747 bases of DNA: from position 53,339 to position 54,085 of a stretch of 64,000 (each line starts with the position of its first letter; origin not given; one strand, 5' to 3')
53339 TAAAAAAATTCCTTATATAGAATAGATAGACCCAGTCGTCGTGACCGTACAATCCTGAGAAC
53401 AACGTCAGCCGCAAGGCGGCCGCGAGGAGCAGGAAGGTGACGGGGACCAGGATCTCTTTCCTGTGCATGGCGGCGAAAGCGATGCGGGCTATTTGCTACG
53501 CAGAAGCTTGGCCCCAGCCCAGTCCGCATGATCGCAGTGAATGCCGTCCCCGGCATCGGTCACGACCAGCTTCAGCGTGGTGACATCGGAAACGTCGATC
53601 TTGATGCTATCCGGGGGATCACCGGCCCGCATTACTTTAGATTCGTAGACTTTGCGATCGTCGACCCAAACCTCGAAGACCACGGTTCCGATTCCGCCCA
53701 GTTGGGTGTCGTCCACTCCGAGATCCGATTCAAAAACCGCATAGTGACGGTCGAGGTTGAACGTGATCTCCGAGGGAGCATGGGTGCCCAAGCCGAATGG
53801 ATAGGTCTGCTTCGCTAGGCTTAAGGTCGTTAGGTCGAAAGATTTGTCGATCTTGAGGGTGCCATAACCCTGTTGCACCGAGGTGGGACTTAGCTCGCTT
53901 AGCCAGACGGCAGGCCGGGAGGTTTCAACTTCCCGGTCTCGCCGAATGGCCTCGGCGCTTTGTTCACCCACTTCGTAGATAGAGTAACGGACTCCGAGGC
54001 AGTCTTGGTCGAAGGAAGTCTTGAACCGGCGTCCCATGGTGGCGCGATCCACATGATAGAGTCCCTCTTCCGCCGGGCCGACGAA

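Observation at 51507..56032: Two polytopic glycosyltransferase-like proteins carry C-terminal NPCBM carbohydrate-binding modules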

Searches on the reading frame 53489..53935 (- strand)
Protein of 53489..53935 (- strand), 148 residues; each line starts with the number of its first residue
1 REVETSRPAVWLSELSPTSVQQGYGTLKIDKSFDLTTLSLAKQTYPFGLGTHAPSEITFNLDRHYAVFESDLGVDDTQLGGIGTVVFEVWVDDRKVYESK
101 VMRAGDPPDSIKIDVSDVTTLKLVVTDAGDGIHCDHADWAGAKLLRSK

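Call 32: find_homologous_proteins(query=window:53489-53935:-, max_evalue=1e-10)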
Query window:53489-53935:- (148 aa): 24 proteins with E <= 1e-10 among 84 candidates.
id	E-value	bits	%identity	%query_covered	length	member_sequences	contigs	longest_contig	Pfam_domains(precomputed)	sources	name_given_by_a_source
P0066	8.9e-52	193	61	100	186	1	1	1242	PF08305.18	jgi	jgi:beta-galactosidase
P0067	3.2e-49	185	62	99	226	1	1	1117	PF08305.18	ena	-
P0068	5.9e-33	132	37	92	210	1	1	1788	PF08305.18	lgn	-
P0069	7.8e-32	128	40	91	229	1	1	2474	PF08305.18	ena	-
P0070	5.6e-24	103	53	69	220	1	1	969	PF08305.18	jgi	-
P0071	6.1e-23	99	53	69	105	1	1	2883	PF08305.18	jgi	jgi:hypothetical protein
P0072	8.5e-23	99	55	69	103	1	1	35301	PF08305.18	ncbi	ncbi:NPCBM/NEW2 domain-containing protein, partial [Streptomyces gardneri]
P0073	1.6e-22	98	50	74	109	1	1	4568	PF08305.18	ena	-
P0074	5.6e-22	96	43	89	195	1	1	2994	PF08305.18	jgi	jgi:hypothetical protein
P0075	8.2e-22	96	48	78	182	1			PF08305.18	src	-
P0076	9.5e-22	95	43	93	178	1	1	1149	PF08305.18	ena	-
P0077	2.0e-21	94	44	93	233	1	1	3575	PF08305.18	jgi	jgi:hypothetical protein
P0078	2.2e-21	94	44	75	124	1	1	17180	PF08305.18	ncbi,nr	ncbi:MAG: NPCBM/NEW2 domain-containing protein, partial [Bryobacterales bacterium]|nr:NPCBM/NEW2 dom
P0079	3.4e-21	94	46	75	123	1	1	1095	PF08305.18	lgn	-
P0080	1.1e-20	92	44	91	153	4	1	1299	PF08305.18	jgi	jgi:hypothetical protein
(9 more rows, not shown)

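Call 56: search_protein_representatives(alignment_id=A3)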
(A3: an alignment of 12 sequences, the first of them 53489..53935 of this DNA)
Query: 12 sequences, 183 profile positions. Proteins with E-value up to 0.001 (for the whole library): 18988; up to 1e-10: 12106; up to 1e-30: 2746. The best 150 are listed.
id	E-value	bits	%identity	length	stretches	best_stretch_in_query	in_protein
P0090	1.2e-262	879.4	-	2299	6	37-181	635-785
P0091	6.1e-238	798.8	-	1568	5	40-181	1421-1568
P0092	1.6e-214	722.5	-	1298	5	43-181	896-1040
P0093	2.2e-210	709.0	-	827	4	41-181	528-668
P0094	4.8e-203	685.1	-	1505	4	28-180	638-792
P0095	7.4e-203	684.5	-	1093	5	35-181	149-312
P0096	1.1e-197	667.6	-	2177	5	32-181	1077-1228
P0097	8.3e-196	661.5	-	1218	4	40-181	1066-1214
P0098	1.0e-192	651.4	-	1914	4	38-181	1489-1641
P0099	3.8e-191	646.3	-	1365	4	36-181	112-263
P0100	4.7e-190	642.8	-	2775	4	36-179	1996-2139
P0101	2.5e-189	640.4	-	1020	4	45-181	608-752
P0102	3.1e-182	617.3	-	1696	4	46-179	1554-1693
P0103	5.2e-182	616.6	-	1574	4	44-181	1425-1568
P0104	1.8e-181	614.8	-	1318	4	41-181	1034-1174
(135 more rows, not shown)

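Call 83: find_related_loci(query=A5, collection=metagenome_contigs, flank=5000)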
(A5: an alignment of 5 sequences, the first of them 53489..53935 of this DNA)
Query A5 (148 aa) in metagenome_contigs; peptide patterns used: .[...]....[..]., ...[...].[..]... (x = any residue, [..] = any of these).
599 stretches matched a pattern (row limit reached: there are more); 522 encode a relative of the query (tblastn E <= 1e-3); the best 80 are kept; 80 distinct loci.
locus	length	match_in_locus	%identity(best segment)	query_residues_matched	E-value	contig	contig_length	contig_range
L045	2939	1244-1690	44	1-144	4e-38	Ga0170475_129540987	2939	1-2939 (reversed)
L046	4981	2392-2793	47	10-144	2e-35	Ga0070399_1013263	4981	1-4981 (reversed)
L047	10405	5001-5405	47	12-145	2e-34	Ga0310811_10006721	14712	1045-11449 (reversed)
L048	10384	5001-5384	47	19-147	7e-34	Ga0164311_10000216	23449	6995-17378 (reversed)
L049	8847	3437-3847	44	9-145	1e-33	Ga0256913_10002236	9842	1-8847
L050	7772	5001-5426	45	11-147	2e-33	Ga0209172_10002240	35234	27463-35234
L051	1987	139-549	44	9-145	2e-33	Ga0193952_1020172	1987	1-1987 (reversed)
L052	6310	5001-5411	42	10-145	4e-33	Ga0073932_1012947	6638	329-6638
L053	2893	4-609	44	10-147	5e-33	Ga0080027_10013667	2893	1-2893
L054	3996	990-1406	46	11-144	8e-33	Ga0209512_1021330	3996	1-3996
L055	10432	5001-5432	43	1-145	2e-32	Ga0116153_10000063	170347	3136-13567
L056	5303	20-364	52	34-147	2e-32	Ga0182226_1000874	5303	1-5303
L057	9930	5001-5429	43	9-146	2e-32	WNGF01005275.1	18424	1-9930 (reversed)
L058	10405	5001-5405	43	9-144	3e-32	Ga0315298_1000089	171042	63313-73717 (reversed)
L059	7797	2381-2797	47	10-144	2e-32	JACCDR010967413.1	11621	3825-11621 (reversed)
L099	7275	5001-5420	42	11-145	8e-28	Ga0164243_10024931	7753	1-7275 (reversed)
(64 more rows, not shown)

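Call 87: search_protein_families(library=pfam, proteins=[L099:3543-5438:+, L099:2551-3510:+, L099:5538-7235:-, L099:1119-2066:-, L099:188-1405:+], max_evalue=0.01)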
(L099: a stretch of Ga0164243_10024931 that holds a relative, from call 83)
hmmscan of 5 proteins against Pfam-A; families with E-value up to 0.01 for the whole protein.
L099:3543-5438:+ (631 aa): 3 families
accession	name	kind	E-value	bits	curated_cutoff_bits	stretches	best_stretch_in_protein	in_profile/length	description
PF08305.17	NPCBM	-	1.3e-47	161.7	23.9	1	485-625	2-136/137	NPCBM/NEW2 domain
PF02366.24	PMT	-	9.8e-10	38.8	22.7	1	52-277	17-230/245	Dolichyl-phosphate-mannose-protein mannosyltransferase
PF13231.12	PMT_2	-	0.00057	20.6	26.1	1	122-261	22-153/160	Dolichyl-phosphate-mannose-protein mannosyltransferase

L099:2551-3510:+ (319 aa): 2 families
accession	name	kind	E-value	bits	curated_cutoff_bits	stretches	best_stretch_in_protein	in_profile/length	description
PF07596.16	SBP_bac_10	-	1.2e-46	160.4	23.3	1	31-299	1-267/268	Protein of unknown function (DUF1559)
PF07963.17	N_methyl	-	9.4e-06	25.4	21.2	1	1-27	1-27/27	Prokaryotic N-terminal methylation motif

L099:5538-7235:- (565 aa): 3 families
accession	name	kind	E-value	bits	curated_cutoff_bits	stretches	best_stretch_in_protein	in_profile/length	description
PF22848.2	ASD1_dom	-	5.9e-18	65.8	22.2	2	229-299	109-182/239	Alpha-L-arabinofuranosidase 1 domain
PF06964.18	Alpha-L-AF_C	-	1.3e-13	51.9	27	1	386-558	18-165/165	Alpha-L-arabinofuranosidase C-terminal domain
PF17189.10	Glyco_hydro_30C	-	0.002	18.7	22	1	461-562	5-65/65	Glycosyl hydrolase family 30 beta sandwich domain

L099:1119-2066:- (315 aa): 0 families

L099:188-1405:+ (405 aa): 2 families
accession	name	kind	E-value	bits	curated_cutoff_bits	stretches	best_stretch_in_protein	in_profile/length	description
PF00535.33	Glycos_transf_2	-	7.7e-27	94.7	23.3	1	24-185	1-166/168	Glycosyl transferase family 2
PF13641.12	Glyco_tranf_2_3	-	0.0043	17.5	27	1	23-109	3-97/230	Glycosyltransferase like family 2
